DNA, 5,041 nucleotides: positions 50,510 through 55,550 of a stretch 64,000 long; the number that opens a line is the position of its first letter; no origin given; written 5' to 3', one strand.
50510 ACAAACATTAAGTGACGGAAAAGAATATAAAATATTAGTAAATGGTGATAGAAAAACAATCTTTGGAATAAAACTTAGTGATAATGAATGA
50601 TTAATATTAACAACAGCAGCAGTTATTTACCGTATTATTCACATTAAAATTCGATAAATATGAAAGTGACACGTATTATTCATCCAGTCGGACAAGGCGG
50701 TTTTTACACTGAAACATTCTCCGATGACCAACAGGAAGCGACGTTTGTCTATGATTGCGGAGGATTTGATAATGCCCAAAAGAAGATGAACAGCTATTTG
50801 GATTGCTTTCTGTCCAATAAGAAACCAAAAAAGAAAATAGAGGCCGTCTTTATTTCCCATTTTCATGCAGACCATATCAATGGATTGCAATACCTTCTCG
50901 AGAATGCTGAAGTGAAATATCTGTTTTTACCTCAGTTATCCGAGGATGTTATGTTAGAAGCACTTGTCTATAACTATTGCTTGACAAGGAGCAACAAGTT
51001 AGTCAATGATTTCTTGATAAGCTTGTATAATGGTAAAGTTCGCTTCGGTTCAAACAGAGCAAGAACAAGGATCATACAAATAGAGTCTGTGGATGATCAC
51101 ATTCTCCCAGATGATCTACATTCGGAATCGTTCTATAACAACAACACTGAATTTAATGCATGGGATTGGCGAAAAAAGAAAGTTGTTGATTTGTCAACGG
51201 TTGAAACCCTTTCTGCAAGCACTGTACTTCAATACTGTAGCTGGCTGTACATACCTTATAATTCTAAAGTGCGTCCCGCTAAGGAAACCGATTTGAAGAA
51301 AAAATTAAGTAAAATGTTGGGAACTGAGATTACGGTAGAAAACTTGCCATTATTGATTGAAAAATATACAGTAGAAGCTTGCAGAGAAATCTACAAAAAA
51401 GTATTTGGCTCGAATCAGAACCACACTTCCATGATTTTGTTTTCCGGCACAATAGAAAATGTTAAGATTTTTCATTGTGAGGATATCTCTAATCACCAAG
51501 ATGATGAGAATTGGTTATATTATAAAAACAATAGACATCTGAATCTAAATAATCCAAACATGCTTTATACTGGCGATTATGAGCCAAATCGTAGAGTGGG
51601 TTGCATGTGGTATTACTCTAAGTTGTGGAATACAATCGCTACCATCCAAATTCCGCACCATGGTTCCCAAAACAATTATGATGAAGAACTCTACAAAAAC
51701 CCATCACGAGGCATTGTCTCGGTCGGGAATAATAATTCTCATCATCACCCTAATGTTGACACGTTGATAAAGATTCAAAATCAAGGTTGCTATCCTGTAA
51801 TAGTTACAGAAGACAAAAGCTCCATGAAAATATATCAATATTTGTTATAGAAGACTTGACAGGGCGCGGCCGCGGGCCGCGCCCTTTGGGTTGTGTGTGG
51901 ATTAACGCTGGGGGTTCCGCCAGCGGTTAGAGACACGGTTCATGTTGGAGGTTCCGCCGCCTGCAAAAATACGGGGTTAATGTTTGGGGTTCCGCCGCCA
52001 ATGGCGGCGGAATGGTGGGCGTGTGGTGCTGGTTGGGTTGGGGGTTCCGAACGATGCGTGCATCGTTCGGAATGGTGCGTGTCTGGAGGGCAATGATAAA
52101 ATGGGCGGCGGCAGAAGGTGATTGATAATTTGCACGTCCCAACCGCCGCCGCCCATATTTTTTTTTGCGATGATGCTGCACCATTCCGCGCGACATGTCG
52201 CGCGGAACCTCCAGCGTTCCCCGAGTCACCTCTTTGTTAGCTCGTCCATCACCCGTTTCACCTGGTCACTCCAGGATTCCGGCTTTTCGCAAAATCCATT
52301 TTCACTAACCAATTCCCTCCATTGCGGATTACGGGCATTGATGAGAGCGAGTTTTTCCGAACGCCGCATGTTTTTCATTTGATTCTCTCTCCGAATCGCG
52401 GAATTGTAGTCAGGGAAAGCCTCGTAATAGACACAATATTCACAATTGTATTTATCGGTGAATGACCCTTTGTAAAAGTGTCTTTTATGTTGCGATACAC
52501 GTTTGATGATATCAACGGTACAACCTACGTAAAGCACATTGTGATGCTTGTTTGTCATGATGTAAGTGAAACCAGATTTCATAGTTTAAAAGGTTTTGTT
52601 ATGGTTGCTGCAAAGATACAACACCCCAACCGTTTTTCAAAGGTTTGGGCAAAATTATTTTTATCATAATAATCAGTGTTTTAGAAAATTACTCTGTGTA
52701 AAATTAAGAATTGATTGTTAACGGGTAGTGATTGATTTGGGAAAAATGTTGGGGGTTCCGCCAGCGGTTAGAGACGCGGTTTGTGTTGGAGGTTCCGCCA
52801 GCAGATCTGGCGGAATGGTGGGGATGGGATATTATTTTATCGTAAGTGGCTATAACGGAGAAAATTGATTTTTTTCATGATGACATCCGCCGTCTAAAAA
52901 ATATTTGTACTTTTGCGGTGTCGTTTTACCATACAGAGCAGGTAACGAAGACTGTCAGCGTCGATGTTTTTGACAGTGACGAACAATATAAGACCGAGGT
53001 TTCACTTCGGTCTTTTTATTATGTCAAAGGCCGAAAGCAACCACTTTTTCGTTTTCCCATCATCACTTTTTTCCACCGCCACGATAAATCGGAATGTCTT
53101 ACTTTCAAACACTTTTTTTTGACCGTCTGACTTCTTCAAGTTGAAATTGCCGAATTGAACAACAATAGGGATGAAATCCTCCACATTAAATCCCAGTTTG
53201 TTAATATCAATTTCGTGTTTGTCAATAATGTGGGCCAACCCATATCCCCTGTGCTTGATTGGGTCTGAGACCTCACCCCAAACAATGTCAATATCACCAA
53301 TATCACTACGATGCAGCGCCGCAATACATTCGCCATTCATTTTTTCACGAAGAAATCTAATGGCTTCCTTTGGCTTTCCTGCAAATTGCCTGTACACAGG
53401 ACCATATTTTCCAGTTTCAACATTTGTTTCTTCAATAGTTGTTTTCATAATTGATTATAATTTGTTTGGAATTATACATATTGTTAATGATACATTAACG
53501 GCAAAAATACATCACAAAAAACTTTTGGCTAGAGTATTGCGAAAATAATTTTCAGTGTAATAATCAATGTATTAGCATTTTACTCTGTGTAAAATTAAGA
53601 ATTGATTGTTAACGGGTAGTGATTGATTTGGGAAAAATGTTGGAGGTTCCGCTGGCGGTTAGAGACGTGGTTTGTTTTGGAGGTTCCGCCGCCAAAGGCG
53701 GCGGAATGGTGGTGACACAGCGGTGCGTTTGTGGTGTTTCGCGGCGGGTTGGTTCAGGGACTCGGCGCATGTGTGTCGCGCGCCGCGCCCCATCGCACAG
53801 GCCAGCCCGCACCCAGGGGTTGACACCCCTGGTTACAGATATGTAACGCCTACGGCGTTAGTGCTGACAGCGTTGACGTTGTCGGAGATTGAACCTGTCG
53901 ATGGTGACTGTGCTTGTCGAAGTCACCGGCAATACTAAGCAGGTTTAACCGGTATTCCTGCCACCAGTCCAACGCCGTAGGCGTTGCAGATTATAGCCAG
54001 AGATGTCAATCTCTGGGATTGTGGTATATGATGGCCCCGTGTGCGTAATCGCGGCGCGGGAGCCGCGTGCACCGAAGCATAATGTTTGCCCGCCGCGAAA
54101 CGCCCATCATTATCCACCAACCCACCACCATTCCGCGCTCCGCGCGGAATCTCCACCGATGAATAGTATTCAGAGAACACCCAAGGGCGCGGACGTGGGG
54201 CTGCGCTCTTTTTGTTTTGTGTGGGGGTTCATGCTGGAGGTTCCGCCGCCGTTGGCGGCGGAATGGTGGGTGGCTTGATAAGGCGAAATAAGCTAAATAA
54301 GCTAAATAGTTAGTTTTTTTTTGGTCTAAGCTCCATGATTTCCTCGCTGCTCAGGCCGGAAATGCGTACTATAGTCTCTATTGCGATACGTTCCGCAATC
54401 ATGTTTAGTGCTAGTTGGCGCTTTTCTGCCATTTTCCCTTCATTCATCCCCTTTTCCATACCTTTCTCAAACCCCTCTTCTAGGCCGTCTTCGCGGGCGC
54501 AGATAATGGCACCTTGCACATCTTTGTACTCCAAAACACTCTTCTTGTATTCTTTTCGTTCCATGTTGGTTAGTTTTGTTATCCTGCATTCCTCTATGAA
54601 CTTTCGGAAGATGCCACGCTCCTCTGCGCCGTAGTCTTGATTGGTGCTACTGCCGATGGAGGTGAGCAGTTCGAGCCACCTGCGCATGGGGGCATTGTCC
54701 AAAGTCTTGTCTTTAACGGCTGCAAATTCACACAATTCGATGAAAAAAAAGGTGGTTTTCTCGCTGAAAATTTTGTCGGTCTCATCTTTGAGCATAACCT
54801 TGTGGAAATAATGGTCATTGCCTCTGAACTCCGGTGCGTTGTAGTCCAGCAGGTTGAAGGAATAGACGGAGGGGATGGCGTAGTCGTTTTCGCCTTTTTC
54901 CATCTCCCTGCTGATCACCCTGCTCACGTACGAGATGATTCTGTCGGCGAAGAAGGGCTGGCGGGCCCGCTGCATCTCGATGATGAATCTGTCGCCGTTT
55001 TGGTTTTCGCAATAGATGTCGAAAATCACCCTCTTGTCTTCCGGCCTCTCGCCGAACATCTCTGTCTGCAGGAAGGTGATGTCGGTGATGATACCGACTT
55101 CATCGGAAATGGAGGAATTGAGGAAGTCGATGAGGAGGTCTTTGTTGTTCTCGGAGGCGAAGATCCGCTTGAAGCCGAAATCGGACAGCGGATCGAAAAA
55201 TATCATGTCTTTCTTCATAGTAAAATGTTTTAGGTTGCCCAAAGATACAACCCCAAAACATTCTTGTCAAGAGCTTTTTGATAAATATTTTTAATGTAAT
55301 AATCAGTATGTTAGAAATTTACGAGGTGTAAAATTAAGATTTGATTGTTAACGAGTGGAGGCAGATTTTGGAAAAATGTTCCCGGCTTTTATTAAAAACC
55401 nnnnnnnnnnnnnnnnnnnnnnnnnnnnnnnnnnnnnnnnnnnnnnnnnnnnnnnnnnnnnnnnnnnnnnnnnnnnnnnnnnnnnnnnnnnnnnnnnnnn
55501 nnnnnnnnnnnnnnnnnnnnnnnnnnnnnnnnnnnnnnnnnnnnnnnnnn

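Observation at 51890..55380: Integrase-less cassette array built on repeated copies of the mpg 3' end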

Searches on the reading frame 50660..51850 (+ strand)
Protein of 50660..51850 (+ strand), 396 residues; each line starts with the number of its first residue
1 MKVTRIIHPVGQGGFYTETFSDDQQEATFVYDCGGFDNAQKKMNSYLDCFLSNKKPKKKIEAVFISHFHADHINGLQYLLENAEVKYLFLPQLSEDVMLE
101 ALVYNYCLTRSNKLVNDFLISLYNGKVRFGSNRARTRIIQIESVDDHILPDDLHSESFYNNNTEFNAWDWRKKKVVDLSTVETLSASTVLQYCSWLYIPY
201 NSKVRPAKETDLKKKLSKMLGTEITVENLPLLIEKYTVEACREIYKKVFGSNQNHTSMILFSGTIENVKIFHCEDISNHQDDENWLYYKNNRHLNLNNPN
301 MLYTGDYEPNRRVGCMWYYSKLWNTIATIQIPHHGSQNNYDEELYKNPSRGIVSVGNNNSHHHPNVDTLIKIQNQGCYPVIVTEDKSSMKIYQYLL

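Call 12: search_protein_families(library=pfam, proteins=[window:50660-51850:+], max_evalue=0.01)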
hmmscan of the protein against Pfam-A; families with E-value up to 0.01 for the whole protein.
window:50660-51850:+ (396 aa): 2 families
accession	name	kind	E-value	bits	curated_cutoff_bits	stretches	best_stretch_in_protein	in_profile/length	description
PF00753.33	Lactamase_B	-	4.6e-09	36.9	22.7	1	26-85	15-69/196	Metallo-beta-lactamase superfamily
PF12706.13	Lactamase_B_2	-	5.9e-05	23.2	27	1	57-83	28-54/200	Beta-lactamase superfamily domain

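Call 13: search_protein_families(library=ncbifam, proteins=[window:50660-51850:+], max_evalue=0.01)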
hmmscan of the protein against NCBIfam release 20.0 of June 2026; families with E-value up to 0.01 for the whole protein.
window:50660-51850:+ (396 aa): 14 families
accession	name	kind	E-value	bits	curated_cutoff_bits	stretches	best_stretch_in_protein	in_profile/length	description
TIGR00361.1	ComEC_Rec2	equivalog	8.3e-10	37.4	190.05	1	301-376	578-653/663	DNA internalization-related competence protein ComEC/Rec2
NF041809.1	Avs1a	equivalog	2.1e-08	33.3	420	1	298-373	264-342/387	AVAST type 1 anti-phage system MBL fold metallo-hydrolase Avs1a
TIGR02651.1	RNase_Z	equivalog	1.8e-06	27.2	292.95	1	53-83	45-75/302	ribonuclease Z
NF000801.0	PRK00055.1-3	equivalog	3.9e-06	26.1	252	1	54-82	48-76/307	ribonuclease Z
NF008580.0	PRK11539.1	equivalog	1.1e-05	24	969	0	26-81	522-575/758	ComEC family protein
NF047419.1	RNase_J1_RnjA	exception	1.5e-05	23.9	820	1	55-101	55-100/549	ribonuclease J1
NF041257.1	GntH_guanitoxin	equivalog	0.00015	20.8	333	1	50-81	58-89/374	guanitoxin biosynthesis MBL fold metallo-hydrolase GntH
NF000800.0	PRK00055.1-1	equivalog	0.00043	19.4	398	1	24-80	30-77/305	ribonuclease Z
TIGR00649.1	MG423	subfamily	0.0005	18.6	400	1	55-103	54-102/546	RNase J family beta-CASP ribonuclease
NF038231.1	MBL_Geo_Pelo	equivalog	0.0008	19.1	360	1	58-107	64-113/250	GPMC system MBL fold metallohydrolase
TIGR03413.1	GSH_gloB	equivalog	0.0024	17.3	200.8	1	56-86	40-70/248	hydroxyacylglutathione hydrolase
NF012229.1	bla_class_B_core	domain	0.0047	17.1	100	1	54-86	47-77/139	metallo-beta-lactamase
NF002558.0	PRK02126.1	subfamily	0.005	15.9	315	1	58-80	46-68/345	ribonuclease Z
TIGR02649.1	true_RNase_BN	exception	0.007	15.4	563.7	0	25-80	30-76/304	ribonuclease BN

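Call 65: search_protein_families(library=padloc, proteins=[window:50660-51850:+], max_evalue=0.001)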
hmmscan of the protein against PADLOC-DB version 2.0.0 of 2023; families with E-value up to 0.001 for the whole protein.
window:50660-51850:+ (396 aa): 5 families
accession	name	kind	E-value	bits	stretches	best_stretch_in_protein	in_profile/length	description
PDLC03854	LmuA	-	9.9e-15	52.5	2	294-376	221-307/345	-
PDLC04676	PDC-M48B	-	2e-11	41.3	1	21-90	26-91/357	-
PDLC03805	RTasMBL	-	3.6e-10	37.6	1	294-374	191-276/322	DRT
PDLC04677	PDC-M48B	-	1.6e-05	22.4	0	23-80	24-80/339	-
PDLC02158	Avs1a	-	0.00016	19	0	328-372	298-343/392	-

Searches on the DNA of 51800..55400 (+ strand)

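Call 37: search_rna_families(source=window, start=51800, end=55400, threshold=evalue, max_evalue=5)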
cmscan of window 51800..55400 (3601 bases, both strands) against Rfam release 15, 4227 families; matches with E-value up to 5: 5.
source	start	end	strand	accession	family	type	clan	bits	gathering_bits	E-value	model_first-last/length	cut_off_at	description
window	53971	54016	-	RF01687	Acido-Lenti-1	Gene; sRNA;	-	36.3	37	7.8e-06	1-46/46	no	Acido-Lenti-1 RNA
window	52037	52215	+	RF04159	MIR1437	Gene; miRNA;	-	33.1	168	0.005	1-192/192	no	MIR1437 microRNA precursor family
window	53676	53706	-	RF01839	eeev_FSE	Cis-reg; frameshift_element;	-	18.3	80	3.2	26-56/73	no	eastern equine encephalitis ribosomal frameshift element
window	55081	55135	+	RF01139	sR2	Gene; snRNA; snoRNA; CD-box;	-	15.7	42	3.1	1-57/57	no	Small nucleolar RNA sR2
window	53082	53212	-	RF01673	PhrS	Gene; sRNA;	-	13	37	4.4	1-212/212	no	PhrS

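Call 40: search_rna_families(source=window, start=53700, end=54230, threshold=evalue, max_evalue=10, show_alignments=3)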
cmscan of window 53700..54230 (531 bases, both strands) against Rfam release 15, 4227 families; matches with E-value up to 10: 1.
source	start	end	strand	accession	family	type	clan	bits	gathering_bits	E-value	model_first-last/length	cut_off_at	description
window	53971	54016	-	RF01687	Acido-Lenti-1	Gene; sRNA;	-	36.3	37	1.2e-06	1-46/46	no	Acido-Lenti-1 RNA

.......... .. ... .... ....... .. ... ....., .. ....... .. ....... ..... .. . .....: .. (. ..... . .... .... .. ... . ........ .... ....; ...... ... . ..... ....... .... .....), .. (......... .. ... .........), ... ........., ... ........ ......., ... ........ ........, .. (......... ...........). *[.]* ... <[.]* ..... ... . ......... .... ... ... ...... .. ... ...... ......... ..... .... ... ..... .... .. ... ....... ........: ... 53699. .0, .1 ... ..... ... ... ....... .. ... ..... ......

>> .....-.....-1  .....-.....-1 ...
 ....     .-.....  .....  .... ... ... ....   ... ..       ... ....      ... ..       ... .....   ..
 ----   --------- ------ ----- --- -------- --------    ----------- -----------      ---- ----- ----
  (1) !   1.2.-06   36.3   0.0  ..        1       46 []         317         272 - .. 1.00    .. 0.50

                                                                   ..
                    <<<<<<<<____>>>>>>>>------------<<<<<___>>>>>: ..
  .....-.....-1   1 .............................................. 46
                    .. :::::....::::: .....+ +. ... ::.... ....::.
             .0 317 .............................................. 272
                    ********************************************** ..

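Call 71: search_dna_similar(query=window:51850-55400:+, collection=plasmids, mode=distant, max_rows=10)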
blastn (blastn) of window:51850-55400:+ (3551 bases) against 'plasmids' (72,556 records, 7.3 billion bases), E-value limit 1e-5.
Records with a match: 1; places in all: 1; records where one place covers at least 80% of the query: 0.
Best place of each record, by identity: 80-90% 1.
By first word of the organism name: Fulvitalea 1.
By predicted mobility (MOB-suite, as given by PLSDB): non-mobilizable 1.
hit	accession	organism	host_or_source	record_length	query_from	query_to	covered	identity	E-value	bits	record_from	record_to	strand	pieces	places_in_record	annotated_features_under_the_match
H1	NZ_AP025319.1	Fulvitalea axinellae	-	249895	3269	3335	2%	80.6%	4e-6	64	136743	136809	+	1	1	Rpn family recombination-promoting nuclease/putative transposase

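Call 72: search_dna_similar(query=window:51850-55400:+, collection=phages, mode=distant, max_rows=10)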
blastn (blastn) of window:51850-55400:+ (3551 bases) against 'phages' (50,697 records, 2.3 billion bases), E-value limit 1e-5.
No match.

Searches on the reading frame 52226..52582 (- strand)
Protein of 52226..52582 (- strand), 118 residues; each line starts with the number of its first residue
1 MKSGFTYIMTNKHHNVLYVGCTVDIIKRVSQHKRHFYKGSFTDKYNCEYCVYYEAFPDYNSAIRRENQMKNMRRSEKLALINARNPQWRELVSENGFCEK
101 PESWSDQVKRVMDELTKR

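Call 12: search_protein_families(library=pfam, proteins=[window:52226-52582:-], max_evalue=0.01)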
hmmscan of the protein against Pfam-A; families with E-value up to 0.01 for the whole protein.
window:52226-52582:- (118 aa): 2 families
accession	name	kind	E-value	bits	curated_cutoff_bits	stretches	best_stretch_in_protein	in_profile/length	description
PF01541.30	GIY-YIG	-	2.2e-13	50.7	22.6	1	4-77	2-76/78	GIY-YIG catalytic domain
PF10544.15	T5orf172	-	0.00039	21.3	20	1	4-90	1-74/101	T5orf172 domain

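Call 13: search_protein_families(library=ncbifam, proteins=[window:52226-52582:-], max_evalue=0.01)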
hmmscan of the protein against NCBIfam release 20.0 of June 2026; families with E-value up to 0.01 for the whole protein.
window:52226-52582:- (118 aa): 2 families
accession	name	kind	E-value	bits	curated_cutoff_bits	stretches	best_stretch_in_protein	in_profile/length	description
TIGR01453.1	grpIintron_endo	subfamily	0.00043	20.4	56.05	1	4-40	2-38/215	group I intron endonuclease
TIGR00194.1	uvrC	equivalog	0.0092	14.7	285.45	0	6-32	14-40/574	excinuclease ABC subunit UvrC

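Call 22: find_encoding_contigs(protein=window:52226-52582:-, flank=10000, max_places=10)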
Protein window:52226-52582:- (118 aa): 2 contigs read that carry it; 2 places shown.
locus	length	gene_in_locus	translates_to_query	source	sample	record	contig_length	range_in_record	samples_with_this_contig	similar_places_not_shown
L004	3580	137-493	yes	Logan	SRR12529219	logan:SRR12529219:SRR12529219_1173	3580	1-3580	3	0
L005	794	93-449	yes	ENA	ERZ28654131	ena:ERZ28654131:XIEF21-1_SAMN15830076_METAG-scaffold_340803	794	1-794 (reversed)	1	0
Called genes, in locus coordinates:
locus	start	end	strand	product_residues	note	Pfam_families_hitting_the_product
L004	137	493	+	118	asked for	PF01541:GIY-YIG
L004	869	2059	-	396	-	PF00753:Lactamase_B, PF23023:Anti-Pycsar_Apyc1 (weak)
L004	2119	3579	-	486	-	?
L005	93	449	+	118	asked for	PF01541:GIY-YIG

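Call 65: search_protein_families(library=padloc, proteins=[window:52226-52582:-], max_evalue=0.001)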
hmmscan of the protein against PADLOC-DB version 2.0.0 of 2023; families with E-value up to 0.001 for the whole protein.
window:52226-52582:- (118 aa): 2 families
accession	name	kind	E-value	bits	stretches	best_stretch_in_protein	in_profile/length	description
PDLC03975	UzuA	-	0.00082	17.1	1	6-32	159-185/277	-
PDLC03701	HEase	-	0.00088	17.2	0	1-45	1-44/271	homing endonuclease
